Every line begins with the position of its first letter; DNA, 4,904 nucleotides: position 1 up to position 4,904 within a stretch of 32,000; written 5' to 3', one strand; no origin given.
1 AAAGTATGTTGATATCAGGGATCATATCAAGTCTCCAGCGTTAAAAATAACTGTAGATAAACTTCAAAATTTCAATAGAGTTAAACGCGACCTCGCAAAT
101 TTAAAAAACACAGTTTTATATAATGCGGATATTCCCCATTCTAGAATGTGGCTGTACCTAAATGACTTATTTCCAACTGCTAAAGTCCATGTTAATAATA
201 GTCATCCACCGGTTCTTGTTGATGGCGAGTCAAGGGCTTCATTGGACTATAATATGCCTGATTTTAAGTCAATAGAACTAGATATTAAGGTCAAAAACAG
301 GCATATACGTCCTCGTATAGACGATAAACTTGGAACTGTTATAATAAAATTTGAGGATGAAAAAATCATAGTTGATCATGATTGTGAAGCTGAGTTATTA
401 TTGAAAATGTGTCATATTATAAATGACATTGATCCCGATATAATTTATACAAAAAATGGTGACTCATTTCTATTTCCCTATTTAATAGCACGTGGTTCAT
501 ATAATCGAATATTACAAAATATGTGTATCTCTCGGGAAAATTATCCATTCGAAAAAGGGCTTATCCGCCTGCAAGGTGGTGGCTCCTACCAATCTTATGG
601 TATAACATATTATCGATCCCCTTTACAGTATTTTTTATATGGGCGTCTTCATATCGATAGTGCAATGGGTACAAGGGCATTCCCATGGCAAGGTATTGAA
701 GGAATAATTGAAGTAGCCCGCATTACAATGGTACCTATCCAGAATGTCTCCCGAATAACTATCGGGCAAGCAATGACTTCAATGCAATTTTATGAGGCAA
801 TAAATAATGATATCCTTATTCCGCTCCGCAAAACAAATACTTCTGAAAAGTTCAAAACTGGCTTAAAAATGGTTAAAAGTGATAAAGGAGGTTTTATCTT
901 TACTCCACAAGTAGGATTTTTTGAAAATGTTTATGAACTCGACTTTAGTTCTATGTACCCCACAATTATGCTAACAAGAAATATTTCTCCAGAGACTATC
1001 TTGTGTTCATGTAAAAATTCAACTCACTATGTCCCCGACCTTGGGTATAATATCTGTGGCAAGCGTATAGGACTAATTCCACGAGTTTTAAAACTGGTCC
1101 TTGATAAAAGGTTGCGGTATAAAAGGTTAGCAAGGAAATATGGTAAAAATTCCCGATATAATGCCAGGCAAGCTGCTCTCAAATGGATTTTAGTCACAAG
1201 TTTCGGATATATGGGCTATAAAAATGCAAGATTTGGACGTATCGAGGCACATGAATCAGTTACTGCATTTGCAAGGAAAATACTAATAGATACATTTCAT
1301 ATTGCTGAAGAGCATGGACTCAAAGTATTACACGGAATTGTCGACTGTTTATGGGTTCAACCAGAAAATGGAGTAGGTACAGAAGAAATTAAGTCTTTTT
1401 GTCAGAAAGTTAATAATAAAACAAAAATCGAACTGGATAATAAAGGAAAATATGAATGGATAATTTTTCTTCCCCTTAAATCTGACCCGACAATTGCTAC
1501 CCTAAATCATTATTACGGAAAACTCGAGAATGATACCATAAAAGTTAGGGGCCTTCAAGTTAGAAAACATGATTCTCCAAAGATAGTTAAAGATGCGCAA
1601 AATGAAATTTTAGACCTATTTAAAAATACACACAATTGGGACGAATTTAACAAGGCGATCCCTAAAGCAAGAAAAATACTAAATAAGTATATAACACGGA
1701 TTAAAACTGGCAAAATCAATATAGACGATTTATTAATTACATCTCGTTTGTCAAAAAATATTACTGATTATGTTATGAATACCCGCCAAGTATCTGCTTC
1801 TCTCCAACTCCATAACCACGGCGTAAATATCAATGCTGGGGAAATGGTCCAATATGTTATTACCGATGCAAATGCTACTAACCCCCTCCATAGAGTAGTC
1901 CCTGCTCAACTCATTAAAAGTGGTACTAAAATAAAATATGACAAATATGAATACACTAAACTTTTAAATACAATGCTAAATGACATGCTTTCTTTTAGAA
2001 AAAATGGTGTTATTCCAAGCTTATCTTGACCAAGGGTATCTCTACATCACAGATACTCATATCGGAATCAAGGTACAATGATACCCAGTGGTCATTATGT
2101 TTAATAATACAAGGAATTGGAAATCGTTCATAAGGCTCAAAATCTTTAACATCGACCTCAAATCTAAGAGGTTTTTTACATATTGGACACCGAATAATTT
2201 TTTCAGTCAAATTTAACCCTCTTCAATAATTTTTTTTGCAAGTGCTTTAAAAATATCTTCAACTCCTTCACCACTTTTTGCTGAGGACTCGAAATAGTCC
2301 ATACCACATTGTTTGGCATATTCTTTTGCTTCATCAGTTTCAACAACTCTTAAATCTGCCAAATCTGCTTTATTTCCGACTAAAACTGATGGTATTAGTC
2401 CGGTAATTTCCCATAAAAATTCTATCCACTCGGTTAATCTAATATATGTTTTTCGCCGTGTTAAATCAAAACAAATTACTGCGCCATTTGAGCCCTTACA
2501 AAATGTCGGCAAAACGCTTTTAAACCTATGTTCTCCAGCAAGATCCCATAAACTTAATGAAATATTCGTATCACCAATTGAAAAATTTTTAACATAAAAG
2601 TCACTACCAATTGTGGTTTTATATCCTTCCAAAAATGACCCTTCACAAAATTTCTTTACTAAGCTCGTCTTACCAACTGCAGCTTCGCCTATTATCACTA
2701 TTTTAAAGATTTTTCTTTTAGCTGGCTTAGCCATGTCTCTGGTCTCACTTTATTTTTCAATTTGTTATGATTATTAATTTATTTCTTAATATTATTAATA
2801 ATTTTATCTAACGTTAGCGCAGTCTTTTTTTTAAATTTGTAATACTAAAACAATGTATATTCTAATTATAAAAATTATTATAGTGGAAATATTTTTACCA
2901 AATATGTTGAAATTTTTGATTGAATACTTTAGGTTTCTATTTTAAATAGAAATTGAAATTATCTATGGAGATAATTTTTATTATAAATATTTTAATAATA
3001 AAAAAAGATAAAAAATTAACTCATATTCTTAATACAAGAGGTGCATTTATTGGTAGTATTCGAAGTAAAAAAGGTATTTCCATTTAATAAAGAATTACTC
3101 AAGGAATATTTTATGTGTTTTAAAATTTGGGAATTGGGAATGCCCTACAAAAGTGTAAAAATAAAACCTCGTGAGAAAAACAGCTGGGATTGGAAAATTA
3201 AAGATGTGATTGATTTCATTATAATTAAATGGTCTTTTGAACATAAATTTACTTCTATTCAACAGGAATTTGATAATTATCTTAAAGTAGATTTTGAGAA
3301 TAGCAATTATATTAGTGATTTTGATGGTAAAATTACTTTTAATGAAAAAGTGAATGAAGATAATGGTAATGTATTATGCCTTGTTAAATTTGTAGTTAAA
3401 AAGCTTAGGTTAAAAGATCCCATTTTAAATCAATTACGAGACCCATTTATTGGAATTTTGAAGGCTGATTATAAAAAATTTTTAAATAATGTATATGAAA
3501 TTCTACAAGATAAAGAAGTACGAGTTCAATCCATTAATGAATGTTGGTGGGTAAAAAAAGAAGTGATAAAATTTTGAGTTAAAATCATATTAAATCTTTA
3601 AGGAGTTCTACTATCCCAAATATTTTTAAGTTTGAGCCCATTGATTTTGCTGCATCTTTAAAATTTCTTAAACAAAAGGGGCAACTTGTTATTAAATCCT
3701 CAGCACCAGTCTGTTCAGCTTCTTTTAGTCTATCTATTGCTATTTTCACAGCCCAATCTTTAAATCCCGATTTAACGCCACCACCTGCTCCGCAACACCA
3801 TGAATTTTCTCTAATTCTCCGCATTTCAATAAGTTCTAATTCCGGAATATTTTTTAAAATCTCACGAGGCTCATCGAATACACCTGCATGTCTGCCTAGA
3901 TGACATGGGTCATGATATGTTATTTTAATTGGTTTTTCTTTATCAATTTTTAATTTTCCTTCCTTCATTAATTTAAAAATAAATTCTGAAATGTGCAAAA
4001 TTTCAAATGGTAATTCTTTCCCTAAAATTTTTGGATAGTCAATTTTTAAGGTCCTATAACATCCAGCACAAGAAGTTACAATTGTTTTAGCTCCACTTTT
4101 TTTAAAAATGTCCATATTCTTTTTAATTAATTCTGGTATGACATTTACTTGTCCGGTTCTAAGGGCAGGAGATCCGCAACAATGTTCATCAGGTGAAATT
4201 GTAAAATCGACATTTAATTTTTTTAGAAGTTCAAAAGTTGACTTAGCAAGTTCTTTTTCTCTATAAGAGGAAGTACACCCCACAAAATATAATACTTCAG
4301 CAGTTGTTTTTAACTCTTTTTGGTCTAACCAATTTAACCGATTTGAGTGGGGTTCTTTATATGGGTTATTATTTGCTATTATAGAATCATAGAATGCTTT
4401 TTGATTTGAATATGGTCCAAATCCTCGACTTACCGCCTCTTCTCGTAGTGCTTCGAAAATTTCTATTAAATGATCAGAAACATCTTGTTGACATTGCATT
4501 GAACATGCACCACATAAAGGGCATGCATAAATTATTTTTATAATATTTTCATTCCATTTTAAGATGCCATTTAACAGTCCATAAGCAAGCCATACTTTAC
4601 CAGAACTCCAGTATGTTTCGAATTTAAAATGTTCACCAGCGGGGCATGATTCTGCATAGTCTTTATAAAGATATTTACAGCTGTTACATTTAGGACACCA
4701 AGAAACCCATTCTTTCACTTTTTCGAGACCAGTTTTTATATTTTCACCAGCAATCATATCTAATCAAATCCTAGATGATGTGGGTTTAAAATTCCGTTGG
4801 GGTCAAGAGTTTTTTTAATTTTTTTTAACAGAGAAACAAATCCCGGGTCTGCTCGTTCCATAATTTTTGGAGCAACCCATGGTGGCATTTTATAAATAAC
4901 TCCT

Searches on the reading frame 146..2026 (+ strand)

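Call 22: search_protein_families(library=pfam, proteins=[window:146-2026:+], max_evalue=0.01)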
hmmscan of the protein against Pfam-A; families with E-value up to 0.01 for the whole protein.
window:146-2026:+ (627 aa): 2 families
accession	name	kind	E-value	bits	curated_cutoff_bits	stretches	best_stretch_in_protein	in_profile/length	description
PF00136.26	DNA_pol_B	-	2.4e-33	116.1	23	1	218-610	23-446/453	DNA polymerase family B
PF03104.25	DNA_pol_B_exo1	-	1.2e-08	35.1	23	1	72-146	134-205/242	DNA polymerase family B, exonuclease domain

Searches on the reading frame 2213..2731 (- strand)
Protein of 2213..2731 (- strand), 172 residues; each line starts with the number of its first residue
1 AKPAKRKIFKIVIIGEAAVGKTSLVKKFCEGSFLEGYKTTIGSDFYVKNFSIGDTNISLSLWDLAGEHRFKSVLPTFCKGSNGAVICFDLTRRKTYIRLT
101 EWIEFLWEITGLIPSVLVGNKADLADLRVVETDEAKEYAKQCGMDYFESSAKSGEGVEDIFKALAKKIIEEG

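Call 22: search_protein_families(library=pfam, proteins=[window:2213-2731:-], max_evalue=0.01)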
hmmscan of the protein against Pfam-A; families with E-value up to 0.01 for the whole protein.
window:2213-2731:- (172 aa): 6 families
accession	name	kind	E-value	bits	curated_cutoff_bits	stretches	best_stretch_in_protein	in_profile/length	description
PF00071.28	Ras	-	6.2e-48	162.9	21.6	1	10-169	1-161/162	Ras family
PF08477.19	Roc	-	8.6e-28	97.4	27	1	10-123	1-119/119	Ras of Complex, Roc, domain of DAPkinase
PF00025.27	Arf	-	9.5e-10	38.7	22.3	1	6-167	12-173/174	ADP-ribosylation factor family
PF03193.22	RsgA_GTPase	-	6.3e-06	26.6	30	1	108-168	50-108/174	RsgA GTPase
PF00009.33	GTP_EFTU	-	0.00038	20.5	26.5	0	48-168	60-186/188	Elongation factor Tu GTP binding domain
PF03029.23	ATP_bind_1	-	0.0077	16.5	27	0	58-138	92-178/240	Conserved hypothetical ATP binding protein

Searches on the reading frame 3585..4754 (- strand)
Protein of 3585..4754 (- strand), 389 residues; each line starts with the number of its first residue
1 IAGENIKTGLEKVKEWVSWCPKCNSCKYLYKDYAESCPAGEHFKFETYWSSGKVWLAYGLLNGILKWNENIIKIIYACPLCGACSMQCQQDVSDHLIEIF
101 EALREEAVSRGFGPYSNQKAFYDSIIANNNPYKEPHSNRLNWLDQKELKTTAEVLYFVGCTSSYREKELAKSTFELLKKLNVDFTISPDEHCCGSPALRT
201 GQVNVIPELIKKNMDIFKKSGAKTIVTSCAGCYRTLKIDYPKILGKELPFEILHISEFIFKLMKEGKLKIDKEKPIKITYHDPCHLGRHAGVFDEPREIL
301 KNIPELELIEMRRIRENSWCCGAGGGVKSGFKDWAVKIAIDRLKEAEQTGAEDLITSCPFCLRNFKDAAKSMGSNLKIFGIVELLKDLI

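Call 22: search_protein_families(library=pfam, proteins=[window:3585-4754:-], max_evalue=0.01)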
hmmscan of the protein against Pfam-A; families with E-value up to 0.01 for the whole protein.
window:3585-4754:- (389 aa): 2 families
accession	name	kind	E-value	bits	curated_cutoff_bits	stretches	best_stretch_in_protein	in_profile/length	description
PF02754.22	CCG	-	8e-41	138.5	20.6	2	278-365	1-84/85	Cysteine-rich domain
PF13183.11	Fer4_8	-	3.3e-05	24.8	27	1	18-92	3-68/68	4Fe-4S dicluster domain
